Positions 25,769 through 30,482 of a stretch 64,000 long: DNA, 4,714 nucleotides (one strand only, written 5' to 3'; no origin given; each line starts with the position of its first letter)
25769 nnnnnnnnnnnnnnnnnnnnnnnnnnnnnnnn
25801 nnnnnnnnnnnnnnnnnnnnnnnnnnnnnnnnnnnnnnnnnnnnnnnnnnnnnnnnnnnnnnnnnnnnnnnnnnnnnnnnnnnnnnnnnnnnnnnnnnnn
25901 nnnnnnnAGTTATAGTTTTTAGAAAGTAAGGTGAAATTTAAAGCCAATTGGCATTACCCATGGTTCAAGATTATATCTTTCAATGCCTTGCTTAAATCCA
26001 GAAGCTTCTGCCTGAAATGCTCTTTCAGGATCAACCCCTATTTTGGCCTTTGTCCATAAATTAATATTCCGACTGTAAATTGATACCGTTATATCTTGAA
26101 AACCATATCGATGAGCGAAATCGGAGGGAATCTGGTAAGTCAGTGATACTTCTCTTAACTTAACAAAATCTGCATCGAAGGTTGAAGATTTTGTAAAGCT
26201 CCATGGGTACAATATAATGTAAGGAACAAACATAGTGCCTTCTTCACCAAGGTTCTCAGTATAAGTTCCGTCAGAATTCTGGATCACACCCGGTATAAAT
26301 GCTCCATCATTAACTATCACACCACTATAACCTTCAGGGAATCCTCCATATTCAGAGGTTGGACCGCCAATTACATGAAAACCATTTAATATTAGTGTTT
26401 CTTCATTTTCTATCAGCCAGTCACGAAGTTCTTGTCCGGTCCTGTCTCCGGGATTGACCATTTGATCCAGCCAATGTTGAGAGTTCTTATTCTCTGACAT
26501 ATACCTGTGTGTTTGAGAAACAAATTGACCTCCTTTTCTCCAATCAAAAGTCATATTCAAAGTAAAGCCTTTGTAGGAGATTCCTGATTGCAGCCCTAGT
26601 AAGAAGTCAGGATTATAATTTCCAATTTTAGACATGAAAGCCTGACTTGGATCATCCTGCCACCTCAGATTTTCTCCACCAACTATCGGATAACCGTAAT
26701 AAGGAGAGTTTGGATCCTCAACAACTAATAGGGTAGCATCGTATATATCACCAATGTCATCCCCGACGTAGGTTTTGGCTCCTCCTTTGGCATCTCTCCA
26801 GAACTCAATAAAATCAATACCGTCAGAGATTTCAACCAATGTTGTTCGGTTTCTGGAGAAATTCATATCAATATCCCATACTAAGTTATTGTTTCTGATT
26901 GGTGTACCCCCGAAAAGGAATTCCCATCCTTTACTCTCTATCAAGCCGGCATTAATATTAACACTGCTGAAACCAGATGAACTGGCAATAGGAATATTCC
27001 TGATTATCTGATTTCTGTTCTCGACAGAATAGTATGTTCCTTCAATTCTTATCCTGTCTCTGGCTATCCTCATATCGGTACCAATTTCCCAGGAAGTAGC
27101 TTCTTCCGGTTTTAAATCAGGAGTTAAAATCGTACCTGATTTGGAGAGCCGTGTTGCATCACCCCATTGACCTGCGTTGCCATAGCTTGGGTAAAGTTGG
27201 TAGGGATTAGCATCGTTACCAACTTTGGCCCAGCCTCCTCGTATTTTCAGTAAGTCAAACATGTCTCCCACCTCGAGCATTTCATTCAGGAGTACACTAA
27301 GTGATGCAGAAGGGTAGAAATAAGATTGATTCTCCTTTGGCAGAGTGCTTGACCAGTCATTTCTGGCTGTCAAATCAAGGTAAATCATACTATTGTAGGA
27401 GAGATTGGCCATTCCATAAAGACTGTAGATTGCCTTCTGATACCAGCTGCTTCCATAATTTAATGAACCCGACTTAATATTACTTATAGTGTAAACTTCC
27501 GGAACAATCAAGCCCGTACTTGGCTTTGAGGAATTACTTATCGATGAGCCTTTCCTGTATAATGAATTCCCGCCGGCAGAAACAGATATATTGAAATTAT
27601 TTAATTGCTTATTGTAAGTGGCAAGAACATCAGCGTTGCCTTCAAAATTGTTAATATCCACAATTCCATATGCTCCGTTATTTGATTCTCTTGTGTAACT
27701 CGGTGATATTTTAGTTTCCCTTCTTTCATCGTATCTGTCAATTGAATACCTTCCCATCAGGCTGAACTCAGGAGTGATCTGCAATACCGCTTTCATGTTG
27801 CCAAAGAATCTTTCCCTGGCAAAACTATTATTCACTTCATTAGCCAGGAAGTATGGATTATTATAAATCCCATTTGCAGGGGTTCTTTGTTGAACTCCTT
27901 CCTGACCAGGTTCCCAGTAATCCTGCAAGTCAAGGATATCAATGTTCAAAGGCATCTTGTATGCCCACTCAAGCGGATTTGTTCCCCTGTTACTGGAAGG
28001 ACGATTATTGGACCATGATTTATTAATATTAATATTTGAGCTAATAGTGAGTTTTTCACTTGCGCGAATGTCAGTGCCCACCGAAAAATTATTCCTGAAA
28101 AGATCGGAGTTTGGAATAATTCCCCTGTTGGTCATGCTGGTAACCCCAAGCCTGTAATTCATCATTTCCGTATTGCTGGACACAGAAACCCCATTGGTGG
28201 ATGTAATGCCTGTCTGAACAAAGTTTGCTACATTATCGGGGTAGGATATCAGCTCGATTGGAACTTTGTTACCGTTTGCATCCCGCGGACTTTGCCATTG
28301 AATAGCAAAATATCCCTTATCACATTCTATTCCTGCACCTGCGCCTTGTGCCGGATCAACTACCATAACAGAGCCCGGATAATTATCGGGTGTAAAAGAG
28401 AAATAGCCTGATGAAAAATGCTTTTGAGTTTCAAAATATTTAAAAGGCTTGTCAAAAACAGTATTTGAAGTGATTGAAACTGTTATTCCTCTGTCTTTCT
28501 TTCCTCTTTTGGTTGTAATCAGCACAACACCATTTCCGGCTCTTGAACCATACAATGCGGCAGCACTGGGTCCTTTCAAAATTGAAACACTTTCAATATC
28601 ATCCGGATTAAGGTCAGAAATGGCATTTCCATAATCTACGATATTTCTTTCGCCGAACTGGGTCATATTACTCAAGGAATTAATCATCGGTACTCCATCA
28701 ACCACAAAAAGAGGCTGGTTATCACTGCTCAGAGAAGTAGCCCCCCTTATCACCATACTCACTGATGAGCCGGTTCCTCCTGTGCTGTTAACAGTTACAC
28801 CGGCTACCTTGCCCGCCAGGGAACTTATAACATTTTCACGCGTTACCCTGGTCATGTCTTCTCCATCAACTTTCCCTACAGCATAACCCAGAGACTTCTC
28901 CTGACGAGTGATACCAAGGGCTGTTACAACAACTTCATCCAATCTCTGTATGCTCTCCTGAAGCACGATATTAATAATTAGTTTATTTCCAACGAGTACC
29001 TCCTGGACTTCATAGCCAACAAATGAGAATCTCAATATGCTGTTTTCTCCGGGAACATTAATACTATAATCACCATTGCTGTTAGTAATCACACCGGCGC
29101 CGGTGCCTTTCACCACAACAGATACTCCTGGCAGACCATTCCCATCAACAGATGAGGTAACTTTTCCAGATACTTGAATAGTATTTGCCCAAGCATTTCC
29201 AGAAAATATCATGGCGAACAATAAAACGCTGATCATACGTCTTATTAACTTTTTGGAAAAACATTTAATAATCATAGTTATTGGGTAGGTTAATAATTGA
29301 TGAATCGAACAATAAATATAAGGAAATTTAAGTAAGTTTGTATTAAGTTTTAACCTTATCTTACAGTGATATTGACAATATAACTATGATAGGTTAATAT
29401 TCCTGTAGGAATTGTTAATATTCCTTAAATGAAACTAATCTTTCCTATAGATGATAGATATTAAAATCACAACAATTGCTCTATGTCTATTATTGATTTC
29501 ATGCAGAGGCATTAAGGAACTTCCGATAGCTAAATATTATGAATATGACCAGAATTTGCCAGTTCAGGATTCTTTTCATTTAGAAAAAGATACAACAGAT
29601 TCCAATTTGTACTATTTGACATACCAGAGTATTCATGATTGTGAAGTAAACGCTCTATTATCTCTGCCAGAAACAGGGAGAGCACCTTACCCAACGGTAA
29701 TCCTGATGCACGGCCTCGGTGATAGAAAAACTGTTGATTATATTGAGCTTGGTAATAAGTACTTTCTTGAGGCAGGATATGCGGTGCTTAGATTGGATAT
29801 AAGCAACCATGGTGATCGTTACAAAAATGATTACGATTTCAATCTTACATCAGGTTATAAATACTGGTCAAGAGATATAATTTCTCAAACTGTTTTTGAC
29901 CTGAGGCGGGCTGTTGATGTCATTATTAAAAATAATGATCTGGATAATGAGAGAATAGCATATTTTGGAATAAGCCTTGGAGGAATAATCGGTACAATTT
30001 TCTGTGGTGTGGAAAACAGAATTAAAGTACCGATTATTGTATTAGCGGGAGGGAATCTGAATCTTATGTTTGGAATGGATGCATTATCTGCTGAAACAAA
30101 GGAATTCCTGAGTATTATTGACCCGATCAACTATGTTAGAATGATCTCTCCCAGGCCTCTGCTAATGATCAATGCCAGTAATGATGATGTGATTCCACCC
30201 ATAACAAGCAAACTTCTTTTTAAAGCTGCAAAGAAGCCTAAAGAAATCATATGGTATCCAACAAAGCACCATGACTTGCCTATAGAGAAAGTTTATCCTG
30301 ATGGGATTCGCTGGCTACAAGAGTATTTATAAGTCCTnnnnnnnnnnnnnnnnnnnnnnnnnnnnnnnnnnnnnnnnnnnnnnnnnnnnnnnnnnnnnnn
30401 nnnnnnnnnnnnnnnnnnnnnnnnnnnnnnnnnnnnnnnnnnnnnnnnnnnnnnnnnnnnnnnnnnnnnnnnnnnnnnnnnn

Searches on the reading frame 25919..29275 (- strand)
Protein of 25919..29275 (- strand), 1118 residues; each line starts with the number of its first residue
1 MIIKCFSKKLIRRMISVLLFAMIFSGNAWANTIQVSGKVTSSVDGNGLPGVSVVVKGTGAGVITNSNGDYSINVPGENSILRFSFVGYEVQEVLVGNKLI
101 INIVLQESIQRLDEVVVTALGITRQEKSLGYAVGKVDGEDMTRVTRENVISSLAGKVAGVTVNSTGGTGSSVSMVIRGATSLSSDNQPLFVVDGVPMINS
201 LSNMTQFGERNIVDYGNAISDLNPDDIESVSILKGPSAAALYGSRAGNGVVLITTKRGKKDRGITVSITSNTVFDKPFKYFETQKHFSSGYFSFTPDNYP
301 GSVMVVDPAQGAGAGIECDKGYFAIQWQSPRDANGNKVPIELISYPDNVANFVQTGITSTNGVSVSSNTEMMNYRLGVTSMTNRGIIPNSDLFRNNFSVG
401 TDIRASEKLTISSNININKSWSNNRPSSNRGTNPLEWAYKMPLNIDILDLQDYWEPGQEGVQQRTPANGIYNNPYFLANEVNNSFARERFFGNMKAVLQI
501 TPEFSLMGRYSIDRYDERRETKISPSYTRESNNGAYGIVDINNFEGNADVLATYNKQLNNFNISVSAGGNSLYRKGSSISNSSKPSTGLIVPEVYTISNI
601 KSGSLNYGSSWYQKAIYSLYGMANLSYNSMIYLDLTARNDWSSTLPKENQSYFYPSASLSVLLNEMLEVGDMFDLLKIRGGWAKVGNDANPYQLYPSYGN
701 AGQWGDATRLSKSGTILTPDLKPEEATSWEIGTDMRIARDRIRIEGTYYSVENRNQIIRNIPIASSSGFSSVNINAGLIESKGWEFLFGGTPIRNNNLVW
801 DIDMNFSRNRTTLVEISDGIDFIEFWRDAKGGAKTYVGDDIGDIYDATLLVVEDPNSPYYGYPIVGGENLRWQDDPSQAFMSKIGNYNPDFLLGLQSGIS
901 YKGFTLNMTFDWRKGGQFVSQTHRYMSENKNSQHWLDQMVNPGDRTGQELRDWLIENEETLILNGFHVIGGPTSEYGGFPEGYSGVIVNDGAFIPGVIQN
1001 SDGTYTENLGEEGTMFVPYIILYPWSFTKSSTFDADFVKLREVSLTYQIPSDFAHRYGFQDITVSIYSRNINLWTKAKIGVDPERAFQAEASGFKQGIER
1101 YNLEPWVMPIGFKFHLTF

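Call 36: search_protein_families(library=pfam, proteins=[window:25919-29275:-])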
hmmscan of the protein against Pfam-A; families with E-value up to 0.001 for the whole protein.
window:25919-29275:- (1118 aa): 4 families
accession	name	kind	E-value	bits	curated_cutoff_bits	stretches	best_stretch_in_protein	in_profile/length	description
PF13715.12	CarbopepD_reg_2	-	7e-19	68.1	32.2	1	35-117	1-88/88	CarboxypepD_reg-like domain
PF07715.20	Plug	-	6.4e-17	62.4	23.9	1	129-250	5-107/107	TonB-dependent Receptor Plug Domain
PF00593.30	TonB_dep_Rec_b-barrel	-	1.3e-14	55.3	27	1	458-850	38-372/436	TonB dependent receptor-like, beta-barrel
PF13620.12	CarboxypepD_reg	-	1.2e-10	42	32.3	1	34-105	1-81/82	Carboxypeptidase regulatory-like domain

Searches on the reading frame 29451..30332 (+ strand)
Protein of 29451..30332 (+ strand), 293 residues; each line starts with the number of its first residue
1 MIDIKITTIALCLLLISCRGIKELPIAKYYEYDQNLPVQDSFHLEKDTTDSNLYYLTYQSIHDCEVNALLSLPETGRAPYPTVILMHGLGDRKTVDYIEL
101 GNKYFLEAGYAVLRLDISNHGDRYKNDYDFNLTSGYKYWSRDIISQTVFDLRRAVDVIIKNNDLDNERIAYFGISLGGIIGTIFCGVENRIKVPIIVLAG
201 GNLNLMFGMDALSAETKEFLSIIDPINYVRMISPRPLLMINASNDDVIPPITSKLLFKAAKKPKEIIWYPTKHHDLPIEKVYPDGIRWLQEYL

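Call 36: search_protein_families(library=pfam, proteins=[window:29451-30332:+])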
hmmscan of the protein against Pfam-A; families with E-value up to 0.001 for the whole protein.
window:29451-30332:+ (293 aa): 9 families
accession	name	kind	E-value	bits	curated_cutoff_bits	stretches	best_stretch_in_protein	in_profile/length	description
PF05448.18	AXE1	-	5.8e-14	52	21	1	45-192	48-201/321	Acetyl xylan esterase (AXE1)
PF12146.15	Hydrolase_4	-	2.1e-11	44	27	1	80-205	4-113/239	Serine aminopeptidase, S33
PF20434.5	BD-FAE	-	4.1e-09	36.7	26.8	0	211-258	167-213/215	BD-FAE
PF00561.26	Abhydrolase_1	-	9.2e-09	35.8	25.8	1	81-203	1-103/245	alpha/beta hydrolase fold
PF10142.15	PhoPQ_related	-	2.7e-06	26.8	20.3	1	214-277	242-304/367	PhoPQ-activated pathogenicity-related protein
PF00326.27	Peptidase_S9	-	3.1e-06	27.3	22.6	0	144-180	41-77/213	Prolyl oligopeptidase family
PF06500.17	FrsA-like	-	4e-05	23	22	1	60-258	175-379/414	Esterase FrsA-like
PF02230.22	Abhydrolase_2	-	0.00021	21.7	23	0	78-188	12-126/217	Phospholipase/Carboxylesterase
PF12697.13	Abhydrolase_6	-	0.00055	21.1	26.3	0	83-210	1-99/217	Alpha/beta hydrolase family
